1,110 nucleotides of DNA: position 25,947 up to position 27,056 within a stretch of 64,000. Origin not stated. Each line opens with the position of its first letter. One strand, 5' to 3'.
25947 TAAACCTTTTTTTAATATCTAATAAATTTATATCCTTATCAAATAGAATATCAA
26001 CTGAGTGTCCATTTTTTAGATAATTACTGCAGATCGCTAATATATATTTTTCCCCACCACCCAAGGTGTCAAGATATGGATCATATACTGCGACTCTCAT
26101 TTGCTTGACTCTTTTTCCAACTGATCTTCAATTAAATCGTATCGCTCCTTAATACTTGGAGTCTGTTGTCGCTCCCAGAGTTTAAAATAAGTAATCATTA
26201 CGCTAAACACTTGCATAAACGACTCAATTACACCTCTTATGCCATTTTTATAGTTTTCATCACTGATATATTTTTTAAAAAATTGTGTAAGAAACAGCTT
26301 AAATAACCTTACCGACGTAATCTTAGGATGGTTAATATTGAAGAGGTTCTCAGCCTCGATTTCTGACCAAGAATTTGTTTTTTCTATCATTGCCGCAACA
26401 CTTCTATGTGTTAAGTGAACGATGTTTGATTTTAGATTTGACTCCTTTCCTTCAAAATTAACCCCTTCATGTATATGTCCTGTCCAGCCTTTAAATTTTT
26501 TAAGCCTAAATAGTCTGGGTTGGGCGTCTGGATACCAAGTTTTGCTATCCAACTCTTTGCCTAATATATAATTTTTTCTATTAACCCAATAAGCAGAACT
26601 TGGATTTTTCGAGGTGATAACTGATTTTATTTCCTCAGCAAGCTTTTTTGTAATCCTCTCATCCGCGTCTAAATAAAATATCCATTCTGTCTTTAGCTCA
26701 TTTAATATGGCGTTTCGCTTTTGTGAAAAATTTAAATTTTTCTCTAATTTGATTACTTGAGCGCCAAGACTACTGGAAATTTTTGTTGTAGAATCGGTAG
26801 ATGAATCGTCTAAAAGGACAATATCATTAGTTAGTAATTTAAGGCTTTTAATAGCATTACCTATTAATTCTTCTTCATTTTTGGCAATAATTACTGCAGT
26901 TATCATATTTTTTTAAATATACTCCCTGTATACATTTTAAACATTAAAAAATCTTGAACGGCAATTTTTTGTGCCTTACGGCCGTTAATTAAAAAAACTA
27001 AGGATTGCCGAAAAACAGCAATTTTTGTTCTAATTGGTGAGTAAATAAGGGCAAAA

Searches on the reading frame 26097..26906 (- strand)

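Call 13: search_protein_families(library=pfam, proteins=[window:26097-26906:-], max_evalue=0.00001)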
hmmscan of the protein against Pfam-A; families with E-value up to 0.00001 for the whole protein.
window:26097-26906:- (269 aa): 1 family
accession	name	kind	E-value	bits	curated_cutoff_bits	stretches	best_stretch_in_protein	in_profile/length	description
PF00535.33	Glycos_transf_2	-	3.1e-17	63.4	23.3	1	4-134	2-143/168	Glycosyl transferase family 2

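Call 47: search_protein_families(library=ncbifam, proteins=[window:26097-26906:-], max_evalue=0.01)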
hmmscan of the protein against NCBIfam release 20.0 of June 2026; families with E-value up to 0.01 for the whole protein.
window:26097-26906:- (269 aa): 11 families
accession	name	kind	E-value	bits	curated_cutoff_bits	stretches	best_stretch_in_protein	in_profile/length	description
TIGR04195.1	S_glycosyl_SunS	equivalog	1.2e-13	50.7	350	1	2-152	59-206/421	SunS family peptide S-glycosyltransferase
TIGR04283.1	glyco_like_mftF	equivalog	4.4e-09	36.2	182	1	4-102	3-102/221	TIGR04283 family arsenosugar biosynthesis glycosyltransferase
NF010496.0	PRK13915.1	equivalog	3.3e-06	26.4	262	1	2-60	33-97/307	glucosyl-3-phosphoglycerate synthase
TIGR04182.1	glyco_TIGR04182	equivalog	4.2e-06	26.4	325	1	3-92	3-92/293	S-layer glycoprotein N-glycosyltransferase AglJ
NF047683.1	TeichurnBiosyTuaG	equivalog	4.6e-05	23.2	400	1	5-94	11-109/252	teichuronic acid biosynthesis protein TuaG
NF058614.1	PPMAGASynPpgS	equivalog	0.00013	21.5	370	1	5-58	5-58/226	polyprenyl-phospho-N-acetylgalactosaminyl synthase PpgS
TIGR03469.1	HpnB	hypoth_equivalog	0.00038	19.6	379.25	1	2-51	46-99/386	hopene-associated glycosyltransferase HpnB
NF007482.0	PRK10073.1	equivalog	0.00049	19.2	423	1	12-95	18-108/334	glycosyltransferase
TIGR03965.1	mycofact_glyco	equivalog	0.00064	18.7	280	1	2-84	76-166/467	mycofactocin biosynthesis glycosyltransferase MftF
NF041391.1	DPhHxTase_Halo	equivalog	0.0073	15.3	375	1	9-56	4-53/213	dolichyl-phosphate hexose transferase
NF050819.1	PolSacchBiosHfsG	equivalog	0.0084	15.3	500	0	26-105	38-125/302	polysaccharide biosynthesis protein HfsG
